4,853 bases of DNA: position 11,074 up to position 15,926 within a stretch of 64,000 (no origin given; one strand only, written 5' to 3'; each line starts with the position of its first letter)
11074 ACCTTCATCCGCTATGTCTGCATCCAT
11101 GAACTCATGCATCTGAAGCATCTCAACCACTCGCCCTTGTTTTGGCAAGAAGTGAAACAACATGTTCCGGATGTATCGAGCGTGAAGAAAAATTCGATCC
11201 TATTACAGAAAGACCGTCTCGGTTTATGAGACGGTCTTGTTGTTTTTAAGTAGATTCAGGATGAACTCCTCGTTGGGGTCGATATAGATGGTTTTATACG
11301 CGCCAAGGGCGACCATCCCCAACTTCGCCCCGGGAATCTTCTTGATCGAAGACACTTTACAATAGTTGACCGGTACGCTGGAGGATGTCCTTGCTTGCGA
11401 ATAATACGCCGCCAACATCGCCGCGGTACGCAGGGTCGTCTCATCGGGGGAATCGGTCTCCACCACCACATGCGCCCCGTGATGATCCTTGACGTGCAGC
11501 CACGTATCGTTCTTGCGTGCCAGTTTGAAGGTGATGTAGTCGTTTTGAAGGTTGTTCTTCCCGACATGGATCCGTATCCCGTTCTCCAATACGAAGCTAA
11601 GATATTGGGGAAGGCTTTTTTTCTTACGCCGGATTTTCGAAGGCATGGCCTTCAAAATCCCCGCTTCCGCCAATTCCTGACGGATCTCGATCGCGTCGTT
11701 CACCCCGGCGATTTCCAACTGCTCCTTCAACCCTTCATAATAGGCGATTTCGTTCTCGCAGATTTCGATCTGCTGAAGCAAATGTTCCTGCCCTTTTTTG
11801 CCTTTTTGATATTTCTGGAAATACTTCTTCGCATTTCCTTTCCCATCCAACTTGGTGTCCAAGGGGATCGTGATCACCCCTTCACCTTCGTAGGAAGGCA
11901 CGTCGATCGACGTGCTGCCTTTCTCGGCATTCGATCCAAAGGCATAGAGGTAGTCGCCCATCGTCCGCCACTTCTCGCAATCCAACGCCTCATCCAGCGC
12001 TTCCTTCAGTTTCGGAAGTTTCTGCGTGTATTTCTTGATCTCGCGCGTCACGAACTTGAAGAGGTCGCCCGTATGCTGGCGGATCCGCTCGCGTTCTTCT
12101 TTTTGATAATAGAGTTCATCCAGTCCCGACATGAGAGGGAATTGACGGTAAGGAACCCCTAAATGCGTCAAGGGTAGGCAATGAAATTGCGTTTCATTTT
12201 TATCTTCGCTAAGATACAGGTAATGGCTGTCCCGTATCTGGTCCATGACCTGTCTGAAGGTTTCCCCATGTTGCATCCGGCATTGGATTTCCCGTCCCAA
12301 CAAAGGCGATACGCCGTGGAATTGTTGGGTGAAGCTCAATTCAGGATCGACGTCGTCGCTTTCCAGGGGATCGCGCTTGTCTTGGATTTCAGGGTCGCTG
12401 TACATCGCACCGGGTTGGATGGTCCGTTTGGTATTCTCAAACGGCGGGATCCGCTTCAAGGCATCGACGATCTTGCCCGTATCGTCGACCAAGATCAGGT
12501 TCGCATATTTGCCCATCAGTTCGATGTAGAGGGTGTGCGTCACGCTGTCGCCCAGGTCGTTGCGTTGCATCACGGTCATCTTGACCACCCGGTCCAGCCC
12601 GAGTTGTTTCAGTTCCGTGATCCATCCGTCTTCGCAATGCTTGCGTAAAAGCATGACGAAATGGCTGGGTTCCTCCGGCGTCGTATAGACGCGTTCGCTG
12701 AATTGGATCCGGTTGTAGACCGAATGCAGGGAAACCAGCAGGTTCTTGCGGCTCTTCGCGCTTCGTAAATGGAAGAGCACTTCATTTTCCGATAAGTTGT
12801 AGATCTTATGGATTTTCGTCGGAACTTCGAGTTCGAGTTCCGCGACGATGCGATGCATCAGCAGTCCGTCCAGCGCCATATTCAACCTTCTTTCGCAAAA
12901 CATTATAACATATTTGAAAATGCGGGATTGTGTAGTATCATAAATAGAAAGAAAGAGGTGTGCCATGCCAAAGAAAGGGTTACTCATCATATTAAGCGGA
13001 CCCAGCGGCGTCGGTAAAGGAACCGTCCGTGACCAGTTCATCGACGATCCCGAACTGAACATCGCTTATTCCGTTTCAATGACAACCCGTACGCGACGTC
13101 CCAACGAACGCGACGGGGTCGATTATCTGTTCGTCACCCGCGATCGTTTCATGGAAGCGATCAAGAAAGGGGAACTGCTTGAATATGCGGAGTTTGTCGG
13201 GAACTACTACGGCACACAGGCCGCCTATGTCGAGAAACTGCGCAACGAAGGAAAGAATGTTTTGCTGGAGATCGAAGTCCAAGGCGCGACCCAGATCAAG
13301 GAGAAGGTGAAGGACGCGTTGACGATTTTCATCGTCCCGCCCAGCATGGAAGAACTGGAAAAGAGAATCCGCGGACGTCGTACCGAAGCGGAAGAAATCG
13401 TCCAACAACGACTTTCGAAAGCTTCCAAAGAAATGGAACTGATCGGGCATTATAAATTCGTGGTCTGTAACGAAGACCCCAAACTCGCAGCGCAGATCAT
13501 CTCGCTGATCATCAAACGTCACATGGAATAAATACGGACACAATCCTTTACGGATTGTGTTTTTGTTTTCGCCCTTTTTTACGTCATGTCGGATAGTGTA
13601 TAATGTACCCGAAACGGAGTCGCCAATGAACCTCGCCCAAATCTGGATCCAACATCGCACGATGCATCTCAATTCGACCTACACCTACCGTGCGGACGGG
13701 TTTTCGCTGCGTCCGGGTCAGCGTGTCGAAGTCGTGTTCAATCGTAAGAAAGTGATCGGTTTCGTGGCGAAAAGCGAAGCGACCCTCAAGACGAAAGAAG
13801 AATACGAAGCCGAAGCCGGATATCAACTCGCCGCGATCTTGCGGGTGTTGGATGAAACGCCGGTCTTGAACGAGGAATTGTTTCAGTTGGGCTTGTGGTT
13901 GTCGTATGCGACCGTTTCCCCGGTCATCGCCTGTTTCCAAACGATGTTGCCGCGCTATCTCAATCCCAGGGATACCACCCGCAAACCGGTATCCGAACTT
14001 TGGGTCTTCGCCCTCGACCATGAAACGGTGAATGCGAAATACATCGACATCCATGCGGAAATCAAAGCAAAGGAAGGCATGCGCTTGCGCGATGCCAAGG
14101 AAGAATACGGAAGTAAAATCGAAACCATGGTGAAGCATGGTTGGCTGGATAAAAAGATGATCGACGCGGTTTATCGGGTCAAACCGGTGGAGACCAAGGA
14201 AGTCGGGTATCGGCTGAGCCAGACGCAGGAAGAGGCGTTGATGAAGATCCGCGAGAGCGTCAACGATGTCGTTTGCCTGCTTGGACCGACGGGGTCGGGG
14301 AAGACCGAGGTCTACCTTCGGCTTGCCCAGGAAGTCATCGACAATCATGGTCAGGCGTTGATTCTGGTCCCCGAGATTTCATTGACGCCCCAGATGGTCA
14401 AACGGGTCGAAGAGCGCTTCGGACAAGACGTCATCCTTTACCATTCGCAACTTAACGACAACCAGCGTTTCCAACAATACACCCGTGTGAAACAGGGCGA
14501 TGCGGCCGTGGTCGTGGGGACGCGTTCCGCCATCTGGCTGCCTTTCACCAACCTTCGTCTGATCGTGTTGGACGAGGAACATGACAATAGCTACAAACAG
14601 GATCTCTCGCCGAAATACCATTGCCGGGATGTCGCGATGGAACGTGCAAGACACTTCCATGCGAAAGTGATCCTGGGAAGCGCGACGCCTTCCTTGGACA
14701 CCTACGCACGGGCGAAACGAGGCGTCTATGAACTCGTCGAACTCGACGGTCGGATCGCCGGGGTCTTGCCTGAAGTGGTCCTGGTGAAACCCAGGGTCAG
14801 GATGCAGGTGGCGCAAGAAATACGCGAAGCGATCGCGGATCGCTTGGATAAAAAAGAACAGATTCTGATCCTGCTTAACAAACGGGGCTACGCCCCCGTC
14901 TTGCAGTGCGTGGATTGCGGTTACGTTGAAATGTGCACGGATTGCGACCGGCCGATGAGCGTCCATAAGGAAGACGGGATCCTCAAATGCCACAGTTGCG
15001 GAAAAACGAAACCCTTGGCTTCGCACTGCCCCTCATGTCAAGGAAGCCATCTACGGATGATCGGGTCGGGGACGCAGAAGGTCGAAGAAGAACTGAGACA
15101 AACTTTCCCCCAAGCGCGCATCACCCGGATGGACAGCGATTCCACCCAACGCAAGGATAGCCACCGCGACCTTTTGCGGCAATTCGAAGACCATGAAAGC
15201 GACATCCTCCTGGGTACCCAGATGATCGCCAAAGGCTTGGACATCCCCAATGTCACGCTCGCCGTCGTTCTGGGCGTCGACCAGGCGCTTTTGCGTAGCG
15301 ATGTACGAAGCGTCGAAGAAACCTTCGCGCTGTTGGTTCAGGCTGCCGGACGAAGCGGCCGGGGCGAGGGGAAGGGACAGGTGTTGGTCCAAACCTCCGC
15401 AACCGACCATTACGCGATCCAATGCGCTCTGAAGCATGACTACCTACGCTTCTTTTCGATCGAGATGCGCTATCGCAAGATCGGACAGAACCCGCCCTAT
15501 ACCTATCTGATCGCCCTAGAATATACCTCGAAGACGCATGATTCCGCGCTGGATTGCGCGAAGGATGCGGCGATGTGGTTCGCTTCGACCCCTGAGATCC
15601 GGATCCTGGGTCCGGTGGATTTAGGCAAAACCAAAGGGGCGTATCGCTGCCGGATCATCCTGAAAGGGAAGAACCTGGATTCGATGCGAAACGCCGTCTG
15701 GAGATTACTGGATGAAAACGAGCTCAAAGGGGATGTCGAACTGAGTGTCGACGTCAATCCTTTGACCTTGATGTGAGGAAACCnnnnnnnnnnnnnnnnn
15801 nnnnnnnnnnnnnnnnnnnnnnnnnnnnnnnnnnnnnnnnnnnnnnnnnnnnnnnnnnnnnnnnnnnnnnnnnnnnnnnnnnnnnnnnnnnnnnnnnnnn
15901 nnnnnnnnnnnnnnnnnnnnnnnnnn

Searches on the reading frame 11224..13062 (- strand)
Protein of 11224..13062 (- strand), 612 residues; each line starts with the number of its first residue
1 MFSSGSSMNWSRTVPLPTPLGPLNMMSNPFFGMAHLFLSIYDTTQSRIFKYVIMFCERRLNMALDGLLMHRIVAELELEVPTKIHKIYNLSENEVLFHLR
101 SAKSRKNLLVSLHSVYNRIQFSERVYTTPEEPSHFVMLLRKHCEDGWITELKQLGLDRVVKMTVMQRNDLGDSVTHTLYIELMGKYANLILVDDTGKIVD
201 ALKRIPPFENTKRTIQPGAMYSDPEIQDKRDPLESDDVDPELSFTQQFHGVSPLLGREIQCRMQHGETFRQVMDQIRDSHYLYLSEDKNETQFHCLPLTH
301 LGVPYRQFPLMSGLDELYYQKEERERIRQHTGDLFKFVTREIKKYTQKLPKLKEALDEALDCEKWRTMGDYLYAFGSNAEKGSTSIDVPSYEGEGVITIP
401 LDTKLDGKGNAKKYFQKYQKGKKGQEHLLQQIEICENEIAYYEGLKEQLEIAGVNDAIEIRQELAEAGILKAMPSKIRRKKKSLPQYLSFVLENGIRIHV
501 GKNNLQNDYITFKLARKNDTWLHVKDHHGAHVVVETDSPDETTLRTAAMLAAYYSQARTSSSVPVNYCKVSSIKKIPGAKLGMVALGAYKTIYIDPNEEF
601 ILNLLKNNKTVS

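Call 17: search_protein_families(library=pfam, proteins=[window:11224-13062:-], max_evalue=0.00001)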
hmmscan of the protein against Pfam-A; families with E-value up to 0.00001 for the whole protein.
window:11224-13062:- (612 aa): 3 families
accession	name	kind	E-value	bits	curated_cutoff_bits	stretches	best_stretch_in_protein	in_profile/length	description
PF05833.16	NFACT_N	-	1.4e-100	337.7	31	1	65-482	1-455/456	NFACT N-terminal and middle domains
PF05670.18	NFACT-R_1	-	2.1e-10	41.5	29.8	1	489-578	4-98/112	NFACT protein RNA binding domain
PF18297.6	NFACT-R_2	-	1.4e-09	38.4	26.9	1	490-572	4-84/104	NFACT protein RNA binding domain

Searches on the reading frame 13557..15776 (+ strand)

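Call 17: search_protein_families(library=pfam, proteins=[window:13557-15776:+], max_evalue=0.00001)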
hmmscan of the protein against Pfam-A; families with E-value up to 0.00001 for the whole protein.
window:13557-15776:+ (739 aa): 7 families
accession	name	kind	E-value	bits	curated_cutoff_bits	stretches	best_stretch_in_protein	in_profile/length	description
PF00270.35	DEAD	-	4e-21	75.9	26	1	223-383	3-164/167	DEAD/DEAH box helicase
PF17764.6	PriA_3primeBD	-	6.6e-17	61.6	22.7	1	37-132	7-96/96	3'DNA-binding domain (3'BD)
PF04851.21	ResIII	-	4.1e-15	56.5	22.5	1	219-379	3-163/164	Type III restriction enzyme, res subunit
PF00271.37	Helicase_C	-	1.1e-14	55.1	23.5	1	507-602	26-108/110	Helicase conserved C-terminal domain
PF18074.6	PriA_C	-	3e-12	47.6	26.9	1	647-735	1-95/95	Primosomal protein N C-terminal domain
PF18319.7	Zn_ribbon_PriA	-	6.1e-08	32.9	26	1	460-486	1-27/27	PriA DNA helicase Cys-rich region (CRR) domain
PF22590.2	Cas3-like_C_2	-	2.1e-06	28.4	27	0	507-602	16-103/106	CRISPR-associated nuclease/helicase Cas3, C-terminal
